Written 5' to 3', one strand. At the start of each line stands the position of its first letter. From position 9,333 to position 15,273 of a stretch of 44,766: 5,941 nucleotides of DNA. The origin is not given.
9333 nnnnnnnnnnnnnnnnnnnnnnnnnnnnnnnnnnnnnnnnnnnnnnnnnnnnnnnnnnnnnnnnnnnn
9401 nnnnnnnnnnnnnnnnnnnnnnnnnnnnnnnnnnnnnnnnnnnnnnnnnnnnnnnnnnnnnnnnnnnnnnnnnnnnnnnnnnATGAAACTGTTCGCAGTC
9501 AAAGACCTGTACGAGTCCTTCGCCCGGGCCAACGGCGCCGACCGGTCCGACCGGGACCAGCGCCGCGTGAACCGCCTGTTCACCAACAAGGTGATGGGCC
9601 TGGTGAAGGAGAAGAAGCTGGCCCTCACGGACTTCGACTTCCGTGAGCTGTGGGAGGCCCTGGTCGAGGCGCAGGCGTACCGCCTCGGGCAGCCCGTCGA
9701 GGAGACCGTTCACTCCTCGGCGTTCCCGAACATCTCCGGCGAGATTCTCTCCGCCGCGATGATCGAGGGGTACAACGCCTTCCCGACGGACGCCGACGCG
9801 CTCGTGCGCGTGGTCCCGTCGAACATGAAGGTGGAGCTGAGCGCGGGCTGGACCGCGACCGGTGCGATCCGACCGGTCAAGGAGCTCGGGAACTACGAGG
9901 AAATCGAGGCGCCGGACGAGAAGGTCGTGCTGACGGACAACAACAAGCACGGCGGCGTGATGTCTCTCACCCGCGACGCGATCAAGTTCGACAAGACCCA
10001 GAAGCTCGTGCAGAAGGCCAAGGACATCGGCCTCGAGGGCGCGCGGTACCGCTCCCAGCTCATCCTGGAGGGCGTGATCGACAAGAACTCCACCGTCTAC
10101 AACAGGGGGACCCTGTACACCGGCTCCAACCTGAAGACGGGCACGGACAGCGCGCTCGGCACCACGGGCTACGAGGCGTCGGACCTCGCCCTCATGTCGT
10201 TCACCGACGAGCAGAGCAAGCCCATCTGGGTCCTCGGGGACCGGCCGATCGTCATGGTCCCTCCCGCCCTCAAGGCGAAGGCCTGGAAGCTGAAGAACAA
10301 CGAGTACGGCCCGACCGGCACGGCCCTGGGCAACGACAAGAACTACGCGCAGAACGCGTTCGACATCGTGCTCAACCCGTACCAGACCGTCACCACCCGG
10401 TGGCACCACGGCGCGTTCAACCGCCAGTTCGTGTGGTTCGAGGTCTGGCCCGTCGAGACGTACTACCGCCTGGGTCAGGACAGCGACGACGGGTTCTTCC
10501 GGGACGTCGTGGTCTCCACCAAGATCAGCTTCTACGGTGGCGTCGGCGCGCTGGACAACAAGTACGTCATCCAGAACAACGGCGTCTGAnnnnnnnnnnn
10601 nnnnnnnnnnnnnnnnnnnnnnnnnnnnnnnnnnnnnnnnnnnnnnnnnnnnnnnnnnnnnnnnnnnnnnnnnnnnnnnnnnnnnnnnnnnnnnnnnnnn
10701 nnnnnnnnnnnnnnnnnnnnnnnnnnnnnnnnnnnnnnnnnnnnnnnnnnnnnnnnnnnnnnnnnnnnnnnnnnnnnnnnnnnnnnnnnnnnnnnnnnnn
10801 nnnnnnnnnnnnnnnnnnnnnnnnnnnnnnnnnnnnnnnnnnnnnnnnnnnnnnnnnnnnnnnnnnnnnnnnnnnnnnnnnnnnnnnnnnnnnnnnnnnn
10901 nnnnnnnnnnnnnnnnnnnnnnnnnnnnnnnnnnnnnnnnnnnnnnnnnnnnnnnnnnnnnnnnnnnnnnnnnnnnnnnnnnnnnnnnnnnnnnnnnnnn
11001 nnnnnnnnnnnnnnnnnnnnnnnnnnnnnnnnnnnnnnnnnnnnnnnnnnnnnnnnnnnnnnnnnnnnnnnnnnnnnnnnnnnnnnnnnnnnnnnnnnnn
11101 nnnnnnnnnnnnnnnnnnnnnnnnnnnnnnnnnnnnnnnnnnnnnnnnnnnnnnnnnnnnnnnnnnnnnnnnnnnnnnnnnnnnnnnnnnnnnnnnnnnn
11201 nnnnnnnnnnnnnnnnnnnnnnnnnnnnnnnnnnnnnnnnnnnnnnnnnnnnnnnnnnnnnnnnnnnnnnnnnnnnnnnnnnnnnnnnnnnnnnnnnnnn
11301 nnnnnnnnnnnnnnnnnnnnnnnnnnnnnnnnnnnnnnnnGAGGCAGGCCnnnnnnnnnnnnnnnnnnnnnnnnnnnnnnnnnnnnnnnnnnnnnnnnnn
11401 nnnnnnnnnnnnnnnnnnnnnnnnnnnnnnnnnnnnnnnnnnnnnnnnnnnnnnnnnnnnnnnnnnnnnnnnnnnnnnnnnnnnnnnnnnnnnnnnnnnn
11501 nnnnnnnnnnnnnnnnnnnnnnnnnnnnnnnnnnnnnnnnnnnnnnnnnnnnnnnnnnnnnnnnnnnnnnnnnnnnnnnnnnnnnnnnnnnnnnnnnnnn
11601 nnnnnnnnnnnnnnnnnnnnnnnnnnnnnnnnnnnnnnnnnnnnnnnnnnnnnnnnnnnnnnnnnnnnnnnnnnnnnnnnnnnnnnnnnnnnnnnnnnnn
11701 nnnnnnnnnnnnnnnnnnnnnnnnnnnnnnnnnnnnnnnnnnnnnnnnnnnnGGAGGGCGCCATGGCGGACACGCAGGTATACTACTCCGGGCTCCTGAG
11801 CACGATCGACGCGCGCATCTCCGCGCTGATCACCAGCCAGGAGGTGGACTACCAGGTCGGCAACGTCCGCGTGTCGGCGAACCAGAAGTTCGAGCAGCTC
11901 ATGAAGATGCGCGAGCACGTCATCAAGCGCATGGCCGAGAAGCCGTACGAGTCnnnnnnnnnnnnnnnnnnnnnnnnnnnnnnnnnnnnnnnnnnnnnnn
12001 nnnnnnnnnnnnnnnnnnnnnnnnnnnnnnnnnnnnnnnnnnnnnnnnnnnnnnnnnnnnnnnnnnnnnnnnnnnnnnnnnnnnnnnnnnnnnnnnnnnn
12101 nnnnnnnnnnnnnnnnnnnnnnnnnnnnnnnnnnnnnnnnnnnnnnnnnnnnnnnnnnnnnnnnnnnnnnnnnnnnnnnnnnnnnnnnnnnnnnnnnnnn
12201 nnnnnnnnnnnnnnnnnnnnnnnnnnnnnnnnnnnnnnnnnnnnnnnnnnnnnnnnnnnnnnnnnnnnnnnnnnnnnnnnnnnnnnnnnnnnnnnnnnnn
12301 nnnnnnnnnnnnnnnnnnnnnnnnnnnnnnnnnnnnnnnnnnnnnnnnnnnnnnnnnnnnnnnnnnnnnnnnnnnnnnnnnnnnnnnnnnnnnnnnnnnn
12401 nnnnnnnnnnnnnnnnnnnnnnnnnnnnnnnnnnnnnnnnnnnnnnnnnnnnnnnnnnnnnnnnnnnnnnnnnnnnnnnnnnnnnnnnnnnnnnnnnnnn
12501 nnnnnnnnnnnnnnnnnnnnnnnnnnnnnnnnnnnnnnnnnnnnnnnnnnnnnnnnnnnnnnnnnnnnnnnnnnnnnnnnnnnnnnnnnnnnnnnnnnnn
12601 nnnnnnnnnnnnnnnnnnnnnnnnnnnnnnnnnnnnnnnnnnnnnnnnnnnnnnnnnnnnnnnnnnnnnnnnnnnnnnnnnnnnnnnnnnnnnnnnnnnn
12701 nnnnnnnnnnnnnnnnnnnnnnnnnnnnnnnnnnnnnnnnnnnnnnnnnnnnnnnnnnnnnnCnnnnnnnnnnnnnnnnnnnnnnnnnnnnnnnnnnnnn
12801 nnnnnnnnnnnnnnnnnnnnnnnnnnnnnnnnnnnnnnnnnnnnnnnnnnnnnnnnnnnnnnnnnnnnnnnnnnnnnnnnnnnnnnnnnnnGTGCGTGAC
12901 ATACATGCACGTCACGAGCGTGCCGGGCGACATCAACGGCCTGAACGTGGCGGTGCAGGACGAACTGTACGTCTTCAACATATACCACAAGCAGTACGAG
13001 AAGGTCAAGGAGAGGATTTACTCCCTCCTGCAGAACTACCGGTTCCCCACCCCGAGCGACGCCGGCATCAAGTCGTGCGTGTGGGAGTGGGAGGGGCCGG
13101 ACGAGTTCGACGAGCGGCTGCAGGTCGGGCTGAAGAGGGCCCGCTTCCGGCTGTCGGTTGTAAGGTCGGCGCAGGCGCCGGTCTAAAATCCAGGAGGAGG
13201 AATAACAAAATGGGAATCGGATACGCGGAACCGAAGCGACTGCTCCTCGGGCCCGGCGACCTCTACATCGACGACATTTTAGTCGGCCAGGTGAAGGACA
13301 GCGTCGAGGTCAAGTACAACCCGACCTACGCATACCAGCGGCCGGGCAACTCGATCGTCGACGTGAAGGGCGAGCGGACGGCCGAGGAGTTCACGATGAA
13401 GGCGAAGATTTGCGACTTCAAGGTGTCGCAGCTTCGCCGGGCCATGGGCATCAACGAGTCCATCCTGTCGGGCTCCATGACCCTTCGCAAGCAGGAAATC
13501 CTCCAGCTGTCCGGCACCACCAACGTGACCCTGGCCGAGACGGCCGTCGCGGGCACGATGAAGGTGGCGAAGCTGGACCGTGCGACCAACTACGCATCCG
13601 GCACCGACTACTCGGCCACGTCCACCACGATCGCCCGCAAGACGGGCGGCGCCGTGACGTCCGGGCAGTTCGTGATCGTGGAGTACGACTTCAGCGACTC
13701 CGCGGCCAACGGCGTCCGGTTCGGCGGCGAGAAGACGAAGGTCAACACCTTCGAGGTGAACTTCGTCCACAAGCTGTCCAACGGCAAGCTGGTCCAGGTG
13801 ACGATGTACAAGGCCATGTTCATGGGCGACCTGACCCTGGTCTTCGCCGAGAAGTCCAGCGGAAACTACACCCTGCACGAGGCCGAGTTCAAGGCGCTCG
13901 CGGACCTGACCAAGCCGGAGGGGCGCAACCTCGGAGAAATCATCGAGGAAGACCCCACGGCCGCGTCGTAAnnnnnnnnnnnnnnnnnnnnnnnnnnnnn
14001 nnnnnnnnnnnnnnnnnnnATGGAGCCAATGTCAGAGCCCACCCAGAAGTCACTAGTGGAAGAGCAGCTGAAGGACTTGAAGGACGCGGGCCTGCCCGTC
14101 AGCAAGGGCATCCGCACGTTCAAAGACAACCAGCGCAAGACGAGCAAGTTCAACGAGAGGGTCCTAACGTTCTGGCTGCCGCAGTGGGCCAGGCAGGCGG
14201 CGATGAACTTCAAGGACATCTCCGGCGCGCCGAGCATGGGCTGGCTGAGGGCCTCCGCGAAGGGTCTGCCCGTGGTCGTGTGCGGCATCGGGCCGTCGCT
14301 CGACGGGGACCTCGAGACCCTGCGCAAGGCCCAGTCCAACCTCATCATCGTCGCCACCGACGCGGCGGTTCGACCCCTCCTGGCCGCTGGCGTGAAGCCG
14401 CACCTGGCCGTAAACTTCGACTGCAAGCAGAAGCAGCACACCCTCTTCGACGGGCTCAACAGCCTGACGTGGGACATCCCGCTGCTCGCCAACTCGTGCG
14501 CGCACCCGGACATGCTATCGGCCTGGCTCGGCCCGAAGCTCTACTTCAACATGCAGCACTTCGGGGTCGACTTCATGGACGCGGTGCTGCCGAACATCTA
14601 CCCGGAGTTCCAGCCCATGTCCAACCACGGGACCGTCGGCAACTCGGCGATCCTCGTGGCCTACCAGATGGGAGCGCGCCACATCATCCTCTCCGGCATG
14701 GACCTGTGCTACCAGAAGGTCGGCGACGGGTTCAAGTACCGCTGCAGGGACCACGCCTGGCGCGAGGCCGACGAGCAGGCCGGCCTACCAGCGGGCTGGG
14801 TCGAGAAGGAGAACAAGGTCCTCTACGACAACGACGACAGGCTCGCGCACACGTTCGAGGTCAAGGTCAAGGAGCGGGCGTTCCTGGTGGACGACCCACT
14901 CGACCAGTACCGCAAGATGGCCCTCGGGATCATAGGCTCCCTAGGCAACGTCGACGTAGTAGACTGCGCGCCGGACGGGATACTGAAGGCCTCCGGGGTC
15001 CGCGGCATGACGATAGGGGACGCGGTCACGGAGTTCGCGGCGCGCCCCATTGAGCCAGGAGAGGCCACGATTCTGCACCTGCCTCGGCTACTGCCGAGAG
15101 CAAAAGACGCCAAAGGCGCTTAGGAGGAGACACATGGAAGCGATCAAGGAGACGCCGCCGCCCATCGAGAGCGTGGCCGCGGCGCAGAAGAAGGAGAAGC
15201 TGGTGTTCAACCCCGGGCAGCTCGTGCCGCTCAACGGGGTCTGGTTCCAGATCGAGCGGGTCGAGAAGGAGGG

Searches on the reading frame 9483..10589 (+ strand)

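Call 11: search_protein_families(library=pfam, proteins=[window:9483-10589:+], max_evalue=0.01)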
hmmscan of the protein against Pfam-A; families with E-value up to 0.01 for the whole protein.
window:9483-10589:+ (368 aa): 1 family
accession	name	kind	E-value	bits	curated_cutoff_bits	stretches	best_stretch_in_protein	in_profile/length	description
PF25209.1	Phage_capsid_4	-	1.1e-13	52.6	27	1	69-361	7-258/262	Phage capsid protein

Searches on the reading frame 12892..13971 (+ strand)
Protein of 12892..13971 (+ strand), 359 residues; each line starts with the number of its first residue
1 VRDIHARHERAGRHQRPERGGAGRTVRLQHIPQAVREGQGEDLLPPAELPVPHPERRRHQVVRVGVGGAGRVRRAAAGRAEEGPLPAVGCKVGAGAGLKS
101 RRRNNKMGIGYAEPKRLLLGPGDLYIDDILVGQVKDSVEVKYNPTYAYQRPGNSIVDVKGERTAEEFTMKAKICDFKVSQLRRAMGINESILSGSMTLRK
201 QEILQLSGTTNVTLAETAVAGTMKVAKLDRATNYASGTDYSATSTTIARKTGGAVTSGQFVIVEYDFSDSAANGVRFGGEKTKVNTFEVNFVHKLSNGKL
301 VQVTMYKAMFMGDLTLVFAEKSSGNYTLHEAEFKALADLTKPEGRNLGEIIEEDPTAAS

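Call 11: search_protein_families(library=pfam, proteins=[window:12892-13971:+], max_evalue=0.01)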
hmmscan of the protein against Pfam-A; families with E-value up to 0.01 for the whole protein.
window:12892-13971:+ (359 aa): 0 families

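Call 72: search_protein_families(library=phrogs, proteins=[window:12892-13971:+], max_evalue=0.001)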
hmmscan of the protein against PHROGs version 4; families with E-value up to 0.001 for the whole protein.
window:12892-13971:+ (359 aa): 1 family
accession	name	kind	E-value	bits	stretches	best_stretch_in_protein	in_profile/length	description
phrog_2729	-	head and packaging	2.9e-05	24.5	1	167-340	64-236/252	virion structural protein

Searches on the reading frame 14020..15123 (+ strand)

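Call 11: search_protein_families(library=pfam, proteins=[window:14020-15123:+], max_evalue=0.01)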
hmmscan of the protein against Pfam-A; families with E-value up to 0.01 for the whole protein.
window:14020-15123:+ (367 aa): 1 family
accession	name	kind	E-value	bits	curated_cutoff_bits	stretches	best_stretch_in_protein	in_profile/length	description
PF01973.23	MptE-like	-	8.6e-34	117.2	34.6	1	60-233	3-170/171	6-hydroxymethylpterin diphosphokinase MptE-like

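Call 13: search_protein_families(library=ncbifam, proteins=[window:14020-15123:+], max_evalue=0.01)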
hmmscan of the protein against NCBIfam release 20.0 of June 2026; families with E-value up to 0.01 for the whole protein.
window:14020-15123:+ (367 aa): 1 family
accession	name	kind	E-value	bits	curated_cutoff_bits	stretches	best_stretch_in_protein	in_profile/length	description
NF050051.1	FlagModPseD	domain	8.9e-07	27.9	670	1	85-238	230-381/640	flagellin modification protein PseD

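Call 72: search_protein_families(library=phrogs, proteins=[window:14020-15123:+], max_evalue=0.001)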
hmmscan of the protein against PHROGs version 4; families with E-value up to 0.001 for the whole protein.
window:14020-15123:+ (367 aa): 0 families
